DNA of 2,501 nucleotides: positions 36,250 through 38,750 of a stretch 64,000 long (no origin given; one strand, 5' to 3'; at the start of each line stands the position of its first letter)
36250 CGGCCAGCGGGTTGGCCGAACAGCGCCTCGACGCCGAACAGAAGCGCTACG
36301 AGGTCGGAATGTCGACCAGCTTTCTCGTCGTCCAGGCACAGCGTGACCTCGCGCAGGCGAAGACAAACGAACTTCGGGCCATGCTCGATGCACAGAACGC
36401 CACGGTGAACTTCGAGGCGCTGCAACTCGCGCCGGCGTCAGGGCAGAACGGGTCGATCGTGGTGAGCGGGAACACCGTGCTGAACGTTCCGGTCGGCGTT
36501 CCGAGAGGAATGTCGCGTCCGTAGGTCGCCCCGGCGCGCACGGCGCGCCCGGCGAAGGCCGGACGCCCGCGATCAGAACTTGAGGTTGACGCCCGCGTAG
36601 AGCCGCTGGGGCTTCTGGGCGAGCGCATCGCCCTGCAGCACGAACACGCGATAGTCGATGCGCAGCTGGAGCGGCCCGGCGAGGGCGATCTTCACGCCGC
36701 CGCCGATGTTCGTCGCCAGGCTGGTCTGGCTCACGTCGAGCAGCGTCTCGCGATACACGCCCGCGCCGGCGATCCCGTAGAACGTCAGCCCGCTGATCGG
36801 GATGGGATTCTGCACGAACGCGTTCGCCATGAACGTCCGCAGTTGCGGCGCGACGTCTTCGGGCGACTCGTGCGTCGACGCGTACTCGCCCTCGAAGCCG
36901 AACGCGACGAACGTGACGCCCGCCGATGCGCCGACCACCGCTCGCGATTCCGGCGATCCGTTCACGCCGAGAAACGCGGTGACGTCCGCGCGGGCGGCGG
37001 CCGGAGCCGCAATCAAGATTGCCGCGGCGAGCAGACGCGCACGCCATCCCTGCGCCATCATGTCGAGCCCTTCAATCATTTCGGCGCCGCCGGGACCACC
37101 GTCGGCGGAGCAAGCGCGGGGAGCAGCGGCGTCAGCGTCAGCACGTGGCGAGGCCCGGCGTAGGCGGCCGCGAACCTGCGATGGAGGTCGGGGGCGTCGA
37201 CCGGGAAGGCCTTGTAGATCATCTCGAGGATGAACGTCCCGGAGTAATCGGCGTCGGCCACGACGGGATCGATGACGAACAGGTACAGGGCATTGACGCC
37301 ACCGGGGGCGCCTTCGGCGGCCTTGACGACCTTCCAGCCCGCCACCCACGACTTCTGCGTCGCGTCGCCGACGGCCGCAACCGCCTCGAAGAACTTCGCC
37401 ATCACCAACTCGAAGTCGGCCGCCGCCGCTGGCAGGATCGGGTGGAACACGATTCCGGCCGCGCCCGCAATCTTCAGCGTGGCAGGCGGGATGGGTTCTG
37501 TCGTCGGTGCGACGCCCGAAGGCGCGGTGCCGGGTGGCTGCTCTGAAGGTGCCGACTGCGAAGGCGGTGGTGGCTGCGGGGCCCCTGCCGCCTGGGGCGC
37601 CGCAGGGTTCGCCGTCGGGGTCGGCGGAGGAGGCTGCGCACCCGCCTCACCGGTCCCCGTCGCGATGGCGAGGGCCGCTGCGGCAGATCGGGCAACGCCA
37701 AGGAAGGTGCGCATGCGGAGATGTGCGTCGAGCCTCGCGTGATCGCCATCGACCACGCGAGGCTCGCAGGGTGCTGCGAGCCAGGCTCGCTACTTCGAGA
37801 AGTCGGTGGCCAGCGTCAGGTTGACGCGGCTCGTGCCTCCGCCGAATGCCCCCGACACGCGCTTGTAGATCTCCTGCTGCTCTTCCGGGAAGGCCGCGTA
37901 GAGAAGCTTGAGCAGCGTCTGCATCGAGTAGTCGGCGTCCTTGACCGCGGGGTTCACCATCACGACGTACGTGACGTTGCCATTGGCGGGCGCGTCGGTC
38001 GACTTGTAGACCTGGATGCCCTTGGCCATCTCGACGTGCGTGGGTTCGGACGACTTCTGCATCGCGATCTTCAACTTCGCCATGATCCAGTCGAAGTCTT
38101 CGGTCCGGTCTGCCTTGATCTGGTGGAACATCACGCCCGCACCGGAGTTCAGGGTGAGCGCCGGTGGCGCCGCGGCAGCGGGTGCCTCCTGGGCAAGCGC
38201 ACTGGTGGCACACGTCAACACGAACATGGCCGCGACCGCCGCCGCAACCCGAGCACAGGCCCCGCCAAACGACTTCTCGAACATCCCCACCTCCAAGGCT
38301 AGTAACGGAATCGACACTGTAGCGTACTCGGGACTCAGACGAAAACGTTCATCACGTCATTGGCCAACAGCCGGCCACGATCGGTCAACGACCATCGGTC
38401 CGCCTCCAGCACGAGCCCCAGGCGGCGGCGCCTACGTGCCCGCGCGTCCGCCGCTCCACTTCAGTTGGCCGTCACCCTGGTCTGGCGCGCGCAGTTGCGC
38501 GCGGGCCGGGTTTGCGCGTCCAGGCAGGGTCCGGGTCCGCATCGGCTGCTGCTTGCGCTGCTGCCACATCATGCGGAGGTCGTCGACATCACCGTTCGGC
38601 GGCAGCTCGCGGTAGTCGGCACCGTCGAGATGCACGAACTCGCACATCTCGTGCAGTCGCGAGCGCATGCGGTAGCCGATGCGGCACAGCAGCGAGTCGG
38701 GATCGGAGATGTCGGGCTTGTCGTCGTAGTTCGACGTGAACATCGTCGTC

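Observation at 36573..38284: Uncharacterised three-gene operon: two paralogous secreted proteins plus a small OM beta-barrel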

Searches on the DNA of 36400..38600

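Call 84: search_rna_families(source=window, start=36400, end=38600, threshold=evalue, max_evalue=1)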
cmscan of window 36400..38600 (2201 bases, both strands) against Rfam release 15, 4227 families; matches with E-value up to 1: 3.
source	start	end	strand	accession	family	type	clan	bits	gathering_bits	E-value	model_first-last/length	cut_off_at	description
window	37726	37767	-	RF03407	MIR531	Gene; miRNA;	-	26.7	70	0.036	1-69/69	no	MIR531 microRNA precursor family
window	37730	37793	-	RF01740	gyrA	Cis-reg;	-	24.9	45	0.0028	7-73/88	no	gyrA RNA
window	36416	36433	-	RF01834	fiv_FSE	Cis-reg; frameshift_element;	-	17.9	53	0.96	1-18/35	no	ribosomal frameshift site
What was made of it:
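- Tried and rejected: Rfam has no family above threshold in 36400-38600 (call 84).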

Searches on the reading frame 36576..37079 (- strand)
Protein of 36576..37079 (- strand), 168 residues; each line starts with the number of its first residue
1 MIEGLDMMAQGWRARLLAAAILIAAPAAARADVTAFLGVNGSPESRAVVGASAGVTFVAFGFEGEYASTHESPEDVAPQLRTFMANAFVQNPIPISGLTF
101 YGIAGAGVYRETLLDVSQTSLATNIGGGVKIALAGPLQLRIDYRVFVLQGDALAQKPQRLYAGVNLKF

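Call 4: search_protein_families(library=pfam, proteins=[window:36576-37079:-], max_evalue=1)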
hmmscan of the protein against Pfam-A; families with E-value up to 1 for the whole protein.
seq(168 aa): 1 family
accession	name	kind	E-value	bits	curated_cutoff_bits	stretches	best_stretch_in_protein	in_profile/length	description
PF13505.12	OMP_b-brl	-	4.3e-06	27.5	28.7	1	17-168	3-175/175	Outer membrane protein beta-barrel domain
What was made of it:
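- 36573..37079 (-): Gene C: small outer-membrane β-barrel (about 137 mature residues, ending ..NLKF). Its start overlaps the A stop codon (ATGA); an alternative start lies at 37061. PF13505 at 27.5 bits, full-length (call 4).
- On OMP_b-brl (PF13505), gene C: The score is 27.5 bits against a 28.7-bit cut-off, with E 4.3e-6 and full-length coverage (call 4).
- Checked: C matches PF13505 OMP_b-brl over the whole model (3-175 of 175) with E 4.3e-6 and 27.5 bits, just under the 28.7-bit cut-off (call 4).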

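Call 5: search_protein_families(library=ncbifam, proteins=[window:36576-37079:-], max_evalue=1)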
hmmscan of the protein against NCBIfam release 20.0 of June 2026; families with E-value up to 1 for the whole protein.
seq(168 aa): 2 families
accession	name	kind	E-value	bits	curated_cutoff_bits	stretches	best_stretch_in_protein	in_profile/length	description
TIGR04565.1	OMP_myx_plus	subfamily_domain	0.00069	19.7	60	1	99-151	88-140/161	outer membrane beta-barrel domain-containing protein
NF004559.0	PRK05899.2-5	equivalog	0.14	10.3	488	1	112-152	119-158/627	transketolase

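Call 68: search_solved_structures(query=window:36576-37079:-, max_evalue=10)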
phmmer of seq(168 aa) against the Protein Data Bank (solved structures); distinct sequences matched with E-value up to 10: 3.
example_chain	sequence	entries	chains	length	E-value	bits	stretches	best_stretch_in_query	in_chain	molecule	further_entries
5wm9_A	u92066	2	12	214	0.27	14.4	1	13-63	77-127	Rv0078 | TetR family transcriptional regulator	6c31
5icj_A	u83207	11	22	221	0.31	14.2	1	13-63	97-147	Probable transcriptional regulatory protein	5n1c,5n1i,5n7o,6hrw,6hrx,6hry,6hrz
9mgz_8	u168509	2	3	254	0.51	13.5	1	56-104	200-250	Chlorophyll a-b binding protein, chloroplastic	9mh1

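Call 70: search_solved_structures(query=A6, max_evalue=10)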
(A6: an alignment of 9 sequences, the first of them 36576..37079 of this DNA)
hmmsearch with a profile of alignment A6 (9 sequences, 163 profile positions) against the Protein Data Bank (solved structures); distinct sequences matched with E-value up to 10: 2.
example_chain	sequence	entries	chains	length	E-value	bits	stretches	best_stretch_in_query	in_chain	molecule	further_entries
9h3c_A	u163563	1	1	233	0.0049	19.7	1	5-105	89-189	De novo designed tandem repeat protein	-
8ohs_C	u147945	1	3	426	1.3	11.8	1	40-76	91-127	Pyruvate dehydrogenase X component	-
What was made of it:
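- Closest known: OMP_b-brl. Different: There is no PDB sequence match, even with a profile (calls 68, 70).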

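Call 71: search_protein_families(library=pfam, alignment_id=A6, max_evalue=0.01)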
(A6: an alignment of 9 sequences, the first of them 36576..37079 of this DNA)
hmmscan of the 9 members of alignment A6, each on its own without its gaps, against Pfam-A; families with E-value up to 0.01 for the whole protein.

A. member 1, window:36576-37079:- (168 aa): 1 family
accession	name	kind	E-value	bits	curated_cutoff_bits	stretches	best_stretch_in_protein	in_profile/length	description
PF13505.12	OMP_b-brl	-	4.3e-06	27.5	28.7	1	17-168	3-175/175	Outer membrane protein beta-barrel domain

B. families by the number of members that match (of 9 scanned): 2 families
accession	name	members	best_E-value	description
PF13505.12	OMP_b-brl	9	4.9e-08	Outer membrane protein beta-barrel domain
PF21519.2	Tailspike_C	1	0.0036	Tailspike protein, C-terminal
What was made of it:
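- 36573..37079 (-): All 9 orthologs tested match PF13505 (call 71).
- On OMP_b-brl (PF13505), gene C: All 9 orthologs tested match, best E 4.9e-8 (call 71).
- Closest known: OMP_b-brl. Same: C has a signal peptide, aligns to the model over its full length, ends in a Phe, and all 9 orthologs tested match the model (calls 4, 71).
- Checked: All 9 orthologs tested match the same model (call 71).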

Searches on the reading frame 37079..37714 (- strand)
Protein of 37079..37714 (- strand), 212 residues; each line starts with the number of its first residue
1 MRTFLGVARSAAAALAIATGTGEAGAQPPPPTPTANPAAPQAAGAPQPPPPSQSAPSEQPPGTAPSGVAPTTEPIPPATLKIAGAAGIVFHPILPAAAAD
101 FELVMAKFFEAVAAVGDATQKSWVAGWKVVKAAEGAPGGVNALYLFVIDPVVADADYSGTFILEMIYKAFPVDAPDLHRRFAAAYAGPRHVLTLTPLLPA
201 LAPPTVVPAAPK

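Call 4: search_protein_families(library=pfam, proteins=[window:37079-37714:-], max_evalue=1)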
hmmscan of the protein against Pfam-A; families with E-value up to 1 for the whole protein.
seq(212 aa): 0 families

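Call 5: search_protein_families(library=ncbifam, proteins=[window:37079-37714:-], max_evalue=1)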
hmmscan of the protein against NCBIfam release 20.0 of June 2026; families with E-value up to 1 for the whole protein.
seq(212 aa): 1 family
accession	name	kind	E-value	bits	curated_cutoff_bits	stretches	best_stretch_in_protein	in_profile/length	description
NF040983.1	BimA_second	exception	0.03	13.2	600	1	28-96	91-160/381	trimeric autotransporter actin-nucleating factor BimA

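Call 10: find_homologous_proteins(query=window:37079-37714:-)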
Query seq(212 aa) (212 aa): 11 proteins with E <= 0.001 among 8000 candidates.
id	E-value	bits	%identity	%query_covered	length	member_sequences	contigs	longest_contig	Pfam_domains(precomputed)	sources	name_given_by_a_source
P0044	7.1e-126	436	100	100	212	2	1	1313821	-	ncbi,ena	-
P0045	1.1e-64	236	73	65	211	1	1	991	-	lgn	-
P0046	1.8e-64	236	82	55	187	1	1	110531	-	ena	-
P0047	1.4e-63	233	81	55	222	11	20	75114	-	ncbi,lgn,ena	-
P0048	6.0e-62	227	79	55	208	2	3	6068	-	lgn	-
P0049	1.1e-61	227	81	58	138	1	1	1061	-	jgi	jgi:hypothetical protein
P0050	3.0e-60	222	78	57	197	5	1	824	-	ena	-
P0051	6.0e-17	80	42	51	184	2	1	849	-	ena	-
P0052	1.2e-11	63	36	50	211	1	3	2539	-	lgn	-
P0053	3.5e-10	58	35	48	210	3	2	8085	-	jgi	jgi:hypothetical protein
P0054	1.3e-7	50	32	60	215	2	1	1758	-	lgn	-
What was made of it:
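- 37076..37714 (-): Gene A: 212-aa exported paralog. It has a signal peptide, a roughly 50-aa P/A/Q-rich linker (37487..37636), the shared domain (about 37145..37486) and a Pro-rich tail. It has 11 close homologs (call 10).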

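Call 67: search_protein_families(library=padloc, proteins=[P0044], max_evalue=0.01)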
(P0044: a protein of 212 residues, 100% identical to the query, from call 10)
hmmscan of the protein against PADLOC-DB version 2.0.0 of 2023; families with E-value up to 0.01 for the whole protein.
P0044 (212 aa): 0 families
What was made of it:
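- The domain itself matches no PADLOC model (call 67).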
